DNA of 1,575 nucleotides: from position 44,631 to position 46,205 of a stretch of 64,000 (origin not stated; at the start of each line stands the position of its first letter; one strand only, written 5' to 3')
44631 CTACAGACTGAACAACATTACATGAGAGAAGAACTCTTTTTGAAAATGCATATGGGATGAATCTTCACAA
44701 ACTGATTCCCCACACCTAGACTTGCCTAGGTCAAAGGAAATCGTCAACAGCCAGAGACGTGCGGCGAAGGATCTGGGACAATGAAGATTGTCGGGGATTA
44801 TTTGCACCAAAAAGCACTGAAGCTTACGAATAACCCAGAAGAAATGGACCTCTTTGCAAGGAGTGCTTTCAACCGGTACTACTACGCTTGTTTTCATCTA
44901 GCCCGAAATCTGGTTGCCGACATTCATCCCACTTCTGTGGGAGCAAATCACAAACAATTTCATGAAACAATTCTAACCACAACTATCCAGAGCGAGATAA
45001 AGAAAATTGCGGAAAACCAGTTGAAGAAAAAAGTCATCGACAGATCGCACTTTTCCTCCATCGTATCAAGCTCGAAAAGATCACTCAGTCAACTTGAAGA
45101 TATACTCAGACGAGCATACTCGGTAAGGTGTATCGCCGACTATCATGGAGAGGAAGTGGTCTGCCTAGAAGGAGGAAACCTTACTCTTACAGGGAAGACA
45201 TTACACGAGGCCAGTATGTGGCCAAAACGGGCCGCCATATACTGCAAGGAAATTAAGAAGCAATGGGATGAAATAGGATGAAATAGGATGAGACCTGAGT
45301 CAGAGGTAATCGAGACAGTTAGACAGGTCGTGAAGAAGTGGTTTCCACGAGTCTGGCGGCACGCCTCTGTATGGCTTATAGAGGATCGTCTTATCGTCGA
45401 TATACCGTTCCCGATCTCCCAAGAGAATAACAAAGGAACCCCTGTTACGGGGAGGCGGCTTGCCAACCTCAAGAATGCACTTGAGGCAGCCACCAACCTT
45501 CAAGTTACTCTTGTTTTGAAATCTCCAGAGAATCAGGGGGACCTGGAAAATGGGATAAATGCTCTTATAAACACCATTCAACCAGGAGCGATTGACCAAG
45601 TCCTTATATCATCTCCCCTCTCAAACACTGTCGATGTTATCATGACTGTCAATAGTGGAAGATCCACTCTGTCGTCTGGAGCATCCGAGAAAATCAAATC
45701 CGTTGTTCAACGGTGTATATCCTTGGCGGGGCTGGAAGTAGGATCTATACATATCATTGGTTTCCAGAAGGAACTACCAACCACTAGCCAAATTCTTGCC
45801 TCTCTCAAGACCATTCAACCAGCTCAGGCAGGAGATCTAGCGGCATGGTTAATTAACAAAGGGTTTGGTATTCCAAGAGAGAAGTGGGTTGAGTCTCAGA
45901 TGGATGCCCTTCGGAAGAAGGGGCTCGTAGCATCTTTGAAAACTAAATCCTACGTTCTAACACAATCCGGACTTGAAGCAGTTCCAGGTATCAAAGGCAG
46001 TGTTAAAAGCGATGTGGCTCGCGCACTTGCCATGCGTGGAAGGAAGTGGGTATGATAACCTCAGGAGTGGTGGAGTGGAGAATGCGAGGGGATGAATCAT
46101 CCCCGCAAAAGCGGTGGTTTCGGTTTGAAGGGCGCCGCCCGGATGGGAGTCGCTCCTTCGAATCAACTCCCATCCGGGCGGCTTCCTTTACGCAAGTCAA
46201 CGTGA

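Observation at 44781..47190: Compact retron-like cassette: HEPN-like ORF, wHTH ORF, structured ncRNA and retron-type RT form a candidate undescribed defence system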

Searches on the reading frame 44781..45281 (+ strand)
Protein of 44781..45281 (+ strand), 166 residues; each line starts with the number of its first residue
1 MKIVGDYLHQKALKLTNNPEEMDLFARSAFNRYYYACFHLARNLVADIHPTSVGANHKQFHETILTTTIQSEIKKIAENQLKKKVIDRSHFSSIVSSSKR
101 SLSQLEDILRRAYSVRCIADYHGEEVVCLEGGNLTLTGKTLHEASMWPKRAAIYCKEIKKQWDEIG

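Call 3: search_protein_families(library=pfam, proteins=[window:44781-45281:+], max_evalue=1)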
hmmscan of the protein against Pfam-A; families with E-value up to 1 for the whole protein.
window:44781-45281:+ (166 aa): 0 families

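Call 4: search_protein_families(library=padloc, proteins=[window:44781-45281:+], max_evalue=1)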
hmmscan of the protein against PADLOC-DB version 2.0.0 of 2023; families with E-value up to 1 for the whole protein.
window:44781-45281:+ (166 aa): 1 family
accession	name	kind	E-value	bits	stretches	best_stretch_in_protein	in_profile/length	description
PDLC02923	HEPN_IX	-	1.1e-41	140.6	1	1-166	1-160/161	-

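Call 5: search_protein_families(library=ncbifam, proteins=[window:44781-45281:+], max_evalue=1)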
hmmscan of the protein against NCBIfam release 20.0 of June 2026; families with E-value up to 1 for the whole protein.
window:44781-45281:+ (166 aa): 0 families

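Call 16: search_solved_structures(query=window:44781-45281:+, max_evalue=1, show_alignments=2)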
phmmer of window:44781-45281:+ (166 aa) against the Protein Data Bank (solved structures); distinct sequences matched with E-value up to 1: 2.
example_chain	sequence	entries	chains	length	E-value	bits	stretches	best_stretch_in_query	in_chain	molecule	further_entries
36ht_I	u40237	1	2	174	6.2e-11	45.8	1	22-165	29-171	Retron-Kva2 HEPN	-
7r81_a1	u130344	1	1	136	0.67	13.2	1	85-140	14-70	Ribosomal protein L26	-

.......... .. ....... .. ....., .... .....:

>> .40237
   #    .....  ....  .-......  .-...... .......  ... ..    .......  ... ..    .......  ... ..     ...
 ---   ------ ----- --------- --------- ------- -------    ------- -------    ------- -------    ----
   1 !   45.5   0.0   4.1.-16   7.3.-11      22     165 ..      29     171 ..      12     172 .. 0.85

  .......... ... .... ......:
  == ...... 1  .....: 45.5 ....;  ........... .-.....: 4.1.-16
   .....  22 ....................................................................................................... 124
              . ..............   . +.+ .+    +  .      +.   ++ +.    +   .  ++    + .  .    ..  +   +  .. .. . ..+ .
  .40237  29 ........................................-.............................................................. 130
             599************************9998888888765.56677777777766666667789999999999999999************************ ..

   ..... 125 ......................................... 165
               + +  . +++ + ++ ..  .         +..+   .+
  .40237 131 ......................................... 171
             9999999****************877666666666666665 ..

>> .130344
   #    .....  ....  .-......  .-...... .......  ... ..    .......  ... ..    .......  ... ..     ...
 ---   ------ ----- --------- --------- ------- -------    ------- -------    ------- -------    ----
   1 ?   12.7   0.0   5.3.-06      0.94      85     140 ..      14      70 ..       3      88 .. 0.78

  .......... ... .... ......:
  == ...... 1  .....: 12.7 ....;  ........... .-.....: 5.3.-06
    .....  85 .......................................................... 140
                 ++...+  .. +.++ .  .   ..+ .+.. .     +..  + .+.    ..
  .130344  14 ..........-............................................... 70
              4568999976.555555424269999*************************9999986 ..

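Call 64: predict_structure(protein=window:44781-45278:+)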
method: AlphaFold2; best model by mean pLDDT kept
length: 166 residues; sequences in the alignment: 1
mean_pLDDT: 44.9   pTM: 0.36
mean pLDDT of the five models: 44.9, 41.5, 38.3, 36.8, 32.5
residues with pLDDT >= 90: 0; 70-90: 14; 50-70: 39; < 50: 113
segments of 3 or more residues with pLDDT < 50: 1-13, 20-61, 112-166
pLDDT, mean of each block of 10 residues (from residue 1): 38 50 44 42 32 40 53 63 77 67 56 38 29 27 32 36 34
secondary structure, 60 per line:
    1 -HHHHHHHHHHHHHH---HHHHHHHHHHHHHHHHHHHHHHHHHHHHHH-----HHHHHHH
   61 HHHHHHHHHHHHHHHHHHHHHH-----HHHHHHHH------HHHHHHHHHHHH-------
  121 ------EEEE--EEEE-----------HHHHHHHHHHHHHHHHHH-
elements in order: H2-15 H19-48 H54-82 H88-95 H102-113 E127-130 E133-136 H148-165

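Call 66: search_solved_structures(query=A6, max_evalue=10, show_alignments=1)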
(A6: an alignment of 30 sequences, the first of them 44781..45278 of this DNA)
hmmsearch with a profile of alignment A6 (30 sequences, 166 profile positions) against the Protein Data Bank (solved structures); distinct sequences matched with E-value up to 10: 8.
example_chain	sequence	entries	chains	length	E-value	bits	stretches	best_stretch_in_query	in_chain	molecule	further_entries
36ht_I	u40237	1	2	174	8.4e-42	146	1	3-165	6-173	Retron-Kva2 HEPN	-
6evl_A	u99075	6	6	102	0.34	13.9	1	24-67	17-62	Prolyl 4-hydroxylase subunit alpha-2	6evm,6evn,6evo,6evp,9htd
7p9o_A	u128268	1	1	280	0.55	13.2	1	22-80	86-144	Ribosomal RNA large subunit methyltransferase J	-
6qdx_A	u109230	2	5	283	0.57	13.2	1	22-80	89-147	Ribosomal RNA large subunit methyltransferase J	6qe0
7p8q_A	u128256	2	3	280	0.58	13.1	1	22-80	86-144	Ribosomal RNA large subunit methyltransferase J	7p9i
6qe5_A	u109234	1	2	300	0.64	13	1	22-80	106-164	Ribosomal RNA large subunit methyltransferase J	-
3i2w_A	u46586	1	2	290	1.2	12.1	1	54-135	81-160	Syndapin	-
2pms_C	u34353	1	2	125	1.3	12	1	42-141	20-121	PNEUMOCOCCAL SURFACE PROTEIN A (PSPA)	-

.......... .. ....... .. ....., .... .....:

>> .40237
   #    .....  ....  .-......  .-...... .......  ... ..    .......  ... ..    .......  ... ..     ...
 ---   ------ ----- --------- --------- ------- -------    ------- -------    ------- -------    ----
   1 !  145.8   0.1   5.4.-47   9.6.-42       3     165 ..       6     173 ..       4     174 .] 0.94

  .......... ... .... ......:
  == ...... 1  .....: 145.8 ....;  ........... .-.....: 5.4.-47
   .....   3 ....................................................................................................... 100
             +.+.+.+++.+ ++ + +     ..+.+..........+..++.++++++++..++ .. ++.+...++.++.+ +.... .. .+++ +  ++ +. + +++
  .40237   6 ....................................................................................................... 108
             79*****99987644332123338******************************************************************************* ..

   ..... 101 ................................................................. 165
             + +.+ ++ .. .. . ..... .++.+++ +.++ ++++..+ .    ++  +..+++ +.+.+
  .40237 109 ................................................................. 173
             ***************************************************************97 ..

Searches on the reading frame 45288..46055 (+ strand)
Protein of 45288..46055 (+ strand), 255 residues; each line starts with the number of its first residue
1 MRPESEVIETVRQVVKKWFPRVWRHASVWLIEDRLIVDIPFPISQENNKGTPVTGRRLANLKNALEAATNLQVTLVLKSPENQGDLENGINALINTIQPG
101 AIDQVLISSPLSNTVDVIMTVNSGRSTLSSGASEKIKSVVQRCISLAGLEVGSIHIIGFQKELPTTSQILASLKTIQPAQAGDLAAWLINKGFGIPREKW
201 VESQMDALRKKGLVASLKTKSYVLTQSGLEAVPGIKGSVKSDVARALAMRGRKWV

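Call 3: search_protein_families(library=pfam, proteins=[window:45288-46055:+], max_evalue=1)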
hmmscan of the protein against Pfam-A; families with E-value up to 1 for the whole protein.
window:45288-46055:+ (255 aa): 2 families
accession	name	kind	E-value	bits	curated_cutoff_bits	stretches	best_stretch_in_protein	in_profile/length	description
PF09857.14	YjhX_toxin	-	0.069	13.6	27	1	205-232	51-78/85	Putative toxin of bacterial toxin-antitoxin pair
PF14947.12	HTH_45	-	0.09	13.2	25.5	1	202-231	37-65/77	Winged helix-turn-helix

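Call 4: search_protein_families(library=padloc, proteins=[window:45288-46055:+], max_evalue=1)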
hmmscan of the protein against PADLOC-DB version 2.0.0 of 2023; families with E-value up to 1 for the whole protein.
window:45288-46055:+ (255 aa): 2 families
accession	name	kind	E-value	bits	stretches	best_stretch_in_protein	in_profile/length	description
PDLC02925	HTH_IX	-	5.4e-44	148.7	1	33-253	29-240/240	-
PDLC02940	RT_II-A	-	0.011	12.5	1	168-232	9-78/477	-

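Call 5: search_protein_families(library=ncbifam, proteins=[window:45288-46055:+], max_evalue=1)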
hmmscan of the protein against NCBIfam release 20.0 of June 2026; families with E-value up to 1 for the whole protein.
window:45288-46055:+ (255 aa): 1 family
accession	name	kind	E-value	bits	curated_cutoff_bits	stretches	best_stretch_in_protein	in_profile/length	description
NF053610.1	Sso10a_fam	subfamily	0.18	11.9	60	1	205-230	38-62/64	Sso10a family chromatin protein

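Call 17: search_solved_structures(query=window:45288-46055:+, max_evalue=1, show_alignments=2)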
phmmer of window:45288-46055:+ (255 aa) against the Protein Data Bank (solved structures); distinct sequences matched with E-value up to 1: 1.
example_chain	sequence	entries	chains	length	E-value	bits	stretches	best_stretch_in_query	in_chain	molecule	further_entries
36ht_B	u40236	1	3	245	4.7e-11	45.8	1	33-249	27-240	Retron-Kva2 WH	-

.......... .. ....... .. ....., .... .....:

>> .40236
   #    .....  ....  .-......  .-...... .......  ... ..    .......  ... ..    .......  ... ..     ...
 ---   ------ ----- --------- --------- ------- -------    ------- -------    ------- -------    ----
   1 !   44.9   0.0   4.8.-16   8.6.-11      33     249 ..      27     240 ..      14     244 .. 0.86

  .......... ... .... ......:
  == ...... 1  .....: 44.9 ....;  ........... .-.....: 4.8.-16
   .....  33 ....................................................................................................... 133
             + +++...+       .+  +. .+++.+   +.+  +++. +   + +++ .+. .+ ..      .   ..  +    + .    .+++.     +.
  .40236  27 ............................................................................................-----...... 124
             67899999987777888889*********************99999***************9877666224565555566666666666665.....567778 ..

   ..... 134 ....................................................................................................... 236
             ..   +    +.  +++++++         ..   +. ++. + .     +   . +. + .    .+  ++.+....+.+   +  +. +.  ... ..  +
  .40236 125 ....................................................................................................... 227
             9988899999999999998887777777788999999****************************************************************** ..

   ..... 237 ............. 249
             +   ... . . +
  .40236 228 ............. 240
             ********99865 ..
